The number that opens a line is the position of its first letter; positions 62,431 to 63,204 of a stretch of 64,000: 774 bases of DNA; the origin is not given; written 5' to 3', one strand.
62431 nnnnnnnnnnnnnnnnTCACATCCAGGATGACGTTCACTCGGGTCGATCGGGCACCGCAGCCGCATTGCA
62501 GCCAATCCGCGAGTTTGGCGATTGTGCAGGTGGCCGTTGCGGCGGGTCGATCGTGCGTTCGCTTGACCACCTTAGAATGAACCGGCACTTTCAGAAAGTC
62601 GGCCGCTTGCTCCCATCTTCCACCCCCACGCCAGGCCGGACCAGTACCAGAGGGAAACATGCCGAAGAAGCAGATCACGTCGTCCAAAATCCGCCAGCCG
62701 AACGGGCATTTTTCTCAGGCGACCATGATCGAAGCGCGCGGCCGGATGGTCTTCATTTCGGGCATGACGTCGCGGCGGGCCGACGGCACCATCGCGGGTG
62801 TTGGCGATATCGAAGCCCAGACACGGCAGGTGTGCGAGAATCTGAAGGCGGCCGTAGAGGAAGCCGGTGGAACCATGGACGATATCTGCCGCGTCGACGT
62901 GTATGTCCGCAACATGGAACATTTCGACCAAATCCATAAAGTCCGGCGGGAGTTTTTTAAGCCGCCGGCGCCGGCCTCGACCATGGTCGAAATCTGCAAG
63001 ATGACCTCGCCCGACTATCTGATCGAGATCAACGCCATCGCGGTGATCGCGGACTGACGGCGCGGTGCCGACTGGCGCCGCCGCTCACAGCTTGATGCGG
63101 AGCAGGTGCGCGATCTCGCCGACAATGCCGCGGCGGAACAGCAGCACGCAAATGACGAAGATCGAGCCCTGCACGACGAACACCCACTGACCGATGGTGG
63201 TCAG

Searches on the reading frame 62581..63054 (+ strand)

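Call 49: search_protein_families(library=pfam, proteins=[window:62581-63054:+], max_evalue=0.01)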
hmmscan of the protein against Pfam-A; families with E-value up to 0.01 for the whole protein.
window:62581-63054:+ (158 aa): 1 family
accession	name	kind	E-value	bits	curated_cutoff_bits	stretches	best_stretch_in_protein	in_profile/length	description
PF01042.26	Ribonuc_L-PSP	-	3.6e-26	92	27.3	1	39-156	6-121/121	Endoribonuclease L-PSP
